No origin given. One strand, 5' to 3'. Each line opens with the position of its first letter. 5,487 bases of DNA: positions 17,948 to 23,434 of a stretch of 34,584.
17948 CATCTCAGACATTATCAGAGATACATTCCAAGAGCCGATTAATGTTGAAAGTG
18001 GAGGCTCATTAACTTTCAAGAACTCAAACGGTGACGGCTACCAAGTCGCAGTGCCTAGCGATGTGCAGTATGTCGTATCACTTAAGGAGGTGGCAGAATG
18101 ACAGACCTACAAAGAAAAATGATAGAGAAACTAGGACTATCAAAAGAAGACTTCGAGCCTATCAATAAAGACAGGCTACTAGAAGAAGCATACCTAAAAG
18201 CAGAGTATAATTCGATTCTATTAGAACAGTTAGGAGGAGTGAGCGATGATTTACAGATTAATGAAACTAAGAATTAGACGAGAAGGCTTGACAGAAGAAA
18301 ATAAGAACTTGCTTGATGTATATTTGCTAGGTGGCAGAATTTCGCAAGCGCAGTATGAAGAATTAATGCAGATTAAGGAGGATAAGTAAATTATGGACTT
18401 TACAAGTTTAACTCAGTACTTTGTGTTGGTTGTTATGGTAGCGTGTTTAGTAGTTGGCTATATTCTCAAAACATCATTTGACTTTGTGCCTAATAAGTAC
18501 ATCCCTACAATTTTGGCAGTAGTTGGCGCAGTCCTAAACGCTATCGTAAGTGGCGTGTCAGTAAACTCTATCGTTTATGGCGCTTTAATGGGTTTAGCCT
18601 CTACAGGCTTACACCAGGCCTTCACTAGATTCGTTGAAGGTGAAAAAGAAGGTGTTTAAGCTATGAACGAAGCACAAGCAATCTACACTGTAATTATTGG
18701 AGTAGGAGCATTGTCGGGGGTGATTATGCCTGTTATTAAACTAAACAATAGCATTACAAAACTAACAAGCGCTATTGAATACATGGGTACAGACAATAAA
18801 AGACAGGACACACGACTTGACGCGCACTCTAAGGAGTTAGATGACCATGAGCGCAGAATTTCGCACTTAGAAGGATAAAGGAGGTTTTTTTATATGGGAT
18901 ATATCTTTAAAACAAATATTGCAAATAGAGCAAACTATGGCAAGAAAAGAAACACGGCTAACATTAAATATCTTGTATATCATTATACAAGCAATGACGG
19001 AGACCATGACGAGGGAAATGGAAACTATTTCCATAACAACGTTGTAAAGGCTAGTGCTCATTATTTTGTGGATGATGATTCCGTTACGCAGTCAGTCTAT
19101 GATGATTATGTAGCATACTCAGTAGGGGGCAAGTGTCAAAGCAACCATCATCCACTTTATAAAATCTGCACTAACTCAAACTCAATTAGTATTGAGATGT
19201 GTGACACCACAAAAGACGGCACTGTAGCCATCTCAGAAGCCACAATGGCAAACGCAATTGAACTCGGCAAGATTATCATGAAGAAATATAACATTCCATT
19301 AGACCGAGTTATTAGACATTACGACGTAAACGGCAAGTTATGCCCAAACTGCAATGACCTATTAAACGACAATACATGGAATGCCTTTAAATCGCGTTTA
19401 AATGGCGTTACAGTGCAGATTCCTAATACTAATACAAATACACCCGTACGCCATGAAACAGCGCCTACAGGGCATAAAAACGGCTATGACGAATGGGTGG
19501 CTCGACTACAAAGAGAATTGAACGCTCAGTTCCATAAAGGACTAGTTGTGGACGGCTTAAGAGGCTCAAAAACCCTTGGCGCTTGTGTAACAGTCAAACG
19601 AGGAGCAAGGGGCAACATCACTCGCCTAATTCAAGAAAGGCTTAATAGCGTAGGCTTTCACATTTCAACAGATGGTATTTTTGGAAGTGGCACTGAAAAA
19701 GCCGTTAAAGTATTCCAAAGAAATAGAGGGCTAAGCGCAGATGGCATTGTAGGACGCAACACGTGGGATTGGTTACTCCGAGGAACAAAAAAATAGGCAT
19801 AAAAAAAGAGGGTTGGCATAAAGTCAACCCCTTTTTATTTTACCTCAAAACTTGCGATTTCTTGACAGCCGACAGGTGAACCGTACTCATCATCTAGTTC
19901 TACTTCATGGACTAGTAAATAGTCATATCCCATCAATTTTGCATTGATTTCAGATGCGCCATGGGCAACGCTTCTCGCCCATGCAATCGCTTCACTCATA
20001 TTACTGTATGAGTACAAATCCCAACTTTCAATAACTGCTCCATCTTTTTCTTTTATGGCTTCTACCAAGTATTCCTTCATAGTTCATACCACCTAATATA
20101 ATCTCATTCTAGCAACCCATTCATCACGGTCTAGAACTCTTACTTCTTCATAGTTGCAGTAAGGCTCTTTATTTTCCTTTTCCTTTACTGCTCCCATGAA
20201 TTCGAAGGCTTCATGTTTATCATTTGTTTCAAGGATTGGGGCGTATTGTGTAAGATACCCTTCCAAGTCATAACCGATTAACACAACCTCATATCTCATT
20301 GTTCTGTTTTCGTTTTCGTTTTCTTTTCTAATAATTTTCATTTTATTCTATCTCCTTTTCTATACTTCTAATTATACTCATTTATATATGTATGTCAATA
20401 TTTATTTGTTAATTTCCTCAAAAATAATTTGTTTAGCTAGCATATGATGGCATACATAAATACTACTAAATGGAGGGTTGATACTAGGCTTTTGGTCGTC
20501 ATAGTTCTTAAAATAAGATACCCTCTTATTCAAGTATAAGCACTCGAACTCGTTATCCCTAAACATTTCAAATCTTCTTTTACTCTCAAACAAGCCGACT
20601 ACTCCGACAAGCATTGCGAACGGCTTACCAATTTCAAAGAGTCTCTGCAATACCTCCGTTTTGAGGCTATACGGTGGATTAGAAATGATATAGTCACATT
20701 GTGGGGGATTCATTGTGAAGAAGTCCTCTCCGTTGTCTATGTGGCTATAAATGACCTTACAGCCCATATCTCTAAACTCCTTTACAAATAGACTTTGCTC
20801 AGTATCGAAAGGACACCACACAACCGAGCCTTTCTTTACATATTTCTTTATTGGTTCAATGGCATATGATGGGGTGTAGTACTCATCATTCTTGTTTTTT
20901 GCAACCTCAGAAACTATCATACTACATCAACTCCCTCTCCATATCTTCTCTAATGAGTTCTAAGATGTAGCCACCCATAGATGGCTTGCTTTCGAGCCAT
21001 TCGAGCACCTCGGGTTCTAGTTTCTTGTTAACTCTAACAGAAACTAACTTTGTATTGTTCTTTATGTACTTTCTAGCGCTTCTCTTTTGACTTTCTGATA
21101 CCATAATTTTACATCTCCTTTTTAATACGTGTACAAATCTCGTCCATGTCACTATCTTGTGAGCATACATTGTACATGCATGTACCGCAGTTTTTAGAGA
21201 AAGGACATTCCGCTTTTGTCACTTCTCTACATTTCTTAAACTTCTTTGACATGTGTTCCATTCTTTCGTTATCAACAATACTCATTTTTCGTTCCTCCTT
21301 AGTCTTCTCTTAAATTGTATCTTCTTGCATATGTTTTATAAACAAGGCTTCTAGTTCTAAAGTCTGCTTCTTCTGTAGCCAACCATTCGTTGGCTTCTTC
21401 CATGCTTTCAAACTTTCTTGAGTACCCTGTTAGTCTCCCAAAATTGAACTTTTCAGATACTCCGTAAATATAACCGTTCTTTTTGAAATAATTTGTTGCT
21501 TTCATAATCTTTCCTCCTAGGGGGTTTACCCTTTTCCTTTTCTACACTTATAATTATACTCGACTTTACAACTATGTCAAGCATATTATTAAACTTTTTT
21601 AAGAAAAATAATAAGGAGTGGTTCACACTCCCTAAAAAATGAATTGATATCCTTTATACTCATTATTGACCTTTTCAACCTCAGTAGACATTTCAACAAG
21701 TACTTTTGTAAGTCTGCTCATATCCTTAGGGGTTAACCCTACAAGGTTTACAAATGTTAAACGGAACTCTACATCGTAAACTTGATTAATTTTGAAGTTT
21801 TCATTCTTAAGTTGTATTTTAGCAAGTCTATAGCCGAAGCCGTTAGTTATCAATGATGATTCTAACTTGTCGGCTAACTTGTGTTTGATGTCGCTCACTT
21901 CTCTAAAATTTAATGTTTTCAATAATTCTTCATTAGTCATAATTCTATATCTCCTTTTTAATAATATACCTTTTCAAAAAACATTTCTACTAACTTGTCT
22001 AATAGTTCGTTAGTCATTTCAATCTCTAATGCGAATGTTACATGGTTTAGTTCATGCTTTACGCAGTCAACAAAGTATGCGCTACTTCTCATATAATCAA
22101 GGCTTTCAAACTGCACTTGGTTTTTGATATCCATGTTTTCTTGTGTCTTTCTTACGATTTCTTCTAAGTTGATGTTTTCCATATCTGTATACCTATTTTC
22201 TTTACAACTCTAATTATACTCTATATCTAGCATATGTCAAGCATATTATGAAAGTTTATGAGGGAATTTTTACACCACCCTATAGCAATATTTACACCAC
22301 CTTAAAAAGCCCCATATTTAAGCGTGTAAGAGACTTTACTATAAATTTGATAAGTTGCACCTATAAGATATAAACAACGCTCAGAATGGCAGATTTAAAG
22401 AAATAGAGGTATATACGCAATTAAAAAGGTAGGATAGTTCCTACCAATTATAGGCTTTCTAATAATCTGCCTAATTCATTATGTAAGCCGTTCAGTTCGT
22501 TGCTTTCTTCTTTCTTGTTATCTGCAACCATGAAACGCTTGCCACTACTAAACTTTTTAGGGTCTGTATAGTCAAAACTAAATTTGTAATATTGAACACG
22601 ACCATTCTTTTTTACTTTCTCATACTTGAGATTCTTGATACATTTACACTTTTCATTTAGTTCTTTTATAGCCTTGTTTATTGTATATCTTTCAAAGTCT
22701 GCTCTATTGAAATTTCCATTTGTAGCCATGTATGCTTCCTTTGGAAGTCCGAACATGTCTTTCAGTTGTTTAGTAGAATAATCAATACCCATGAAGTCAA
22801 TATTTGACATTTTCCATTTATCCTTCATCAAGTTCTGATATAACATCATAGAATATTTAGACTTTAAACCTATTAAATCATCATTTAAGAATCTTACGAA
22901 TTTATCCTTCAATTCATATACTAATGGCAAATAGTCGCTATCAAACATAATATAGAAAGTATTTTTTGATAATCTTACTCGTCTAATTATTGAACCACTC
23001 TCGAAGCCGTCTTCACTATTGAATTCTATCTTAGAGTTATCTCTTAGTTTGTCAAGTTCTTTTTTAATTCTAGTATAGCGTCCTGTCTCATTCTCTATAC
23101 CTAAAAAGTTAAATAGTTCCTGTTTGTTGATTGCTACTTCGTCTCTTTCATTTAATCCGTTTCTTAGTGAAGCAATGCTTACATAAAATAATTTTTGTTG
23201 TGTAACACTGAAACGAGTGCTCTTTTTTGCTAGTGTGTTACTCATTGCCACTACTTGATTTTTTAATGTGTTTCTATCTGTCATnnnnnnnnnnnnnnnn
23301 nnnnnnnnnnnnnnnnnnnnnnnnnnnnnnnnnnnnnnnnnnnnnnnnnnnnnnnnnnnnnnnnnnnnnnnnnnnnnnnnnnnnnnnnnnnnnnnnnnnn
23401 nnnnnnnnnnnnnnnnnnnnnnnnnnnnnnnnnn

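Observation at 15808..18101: Tail-fibre gene broken by two +1 frame changes at 7-nt homopolymers and two in-frame TAG codons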

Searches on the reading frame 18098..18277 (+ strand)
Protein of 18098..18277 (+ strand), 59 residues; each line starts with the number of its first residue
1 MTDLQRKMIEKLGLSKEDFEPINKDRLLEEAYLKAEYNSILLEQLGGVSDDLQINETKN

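Call 29: search_protein_families(library=pfam, max_evalue=0.01, proteins=[window:18098-18277:+])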
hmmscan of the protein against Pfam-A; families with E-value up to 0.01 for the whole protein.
window:18098-18277:+ (59 aa): 0 families

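Call 30: search_protein_families(library=phrogs, max_evalue=0.001, proteins=[window:18098-18277:+])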
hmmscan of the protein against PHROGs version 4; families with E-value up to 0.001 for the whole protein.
window:18098-18277:+ (59 aa): 0 families

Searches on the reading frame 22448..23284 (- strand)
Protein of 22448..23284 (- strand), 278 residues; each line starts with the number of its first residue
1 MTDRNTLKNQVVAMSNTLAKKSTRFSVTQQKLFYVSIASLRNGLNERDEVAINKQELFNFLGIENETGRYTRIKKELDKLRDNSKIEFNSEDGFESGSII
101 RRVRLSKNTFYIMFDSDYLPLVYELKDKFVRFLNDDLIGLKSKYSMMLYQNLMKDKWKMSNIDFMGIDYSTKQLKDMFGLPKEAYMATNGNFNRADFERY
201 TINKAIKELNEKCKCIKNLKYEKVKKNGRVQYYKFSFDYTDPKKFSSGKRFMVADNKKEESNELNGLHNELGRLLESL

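Call 29: search_protein_families(library=pfam, max_evalue=0.01, proteins=[window:22448-23284:-])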
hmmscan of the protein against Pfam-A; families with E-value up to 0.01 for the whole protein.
window:22448-23284:- (278 aa): 3 families
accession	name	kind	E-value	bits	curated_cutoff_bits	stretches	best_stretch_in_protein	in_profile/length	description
PF01051.27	Rep3_N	-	1.4e-21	77.8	22.4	1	12-153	2-141/141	Initiator Replication protein, WH1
PF21205.3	Rep3_C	-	3.5e-11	43.6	21.1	1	171-237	2-59/59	Initiator Rep protein, WH2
PF12187.14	VirArc_Nuclease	-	0.00075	19.6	20.1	1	137-239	67-170/190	Viral/Archaeal nuclease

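Call 30: search_protein_families(library=phrogs, max_evalue=0.001, proteins=[window:22448-23284:-])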
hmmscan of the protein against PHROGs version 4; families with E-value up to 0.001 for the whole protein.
window:22448-23284:- (278 aa): 2 families
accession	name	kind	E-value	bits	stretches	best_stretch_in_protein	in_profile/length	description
phrog_2172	-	unknown function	2.4e-24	87.5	1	4-262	5-264/382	-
phrog_4402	-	DNA, RNA and nucleotide metabolism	3.6e-23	83.2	1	5-240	19-249/592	replication initiation protein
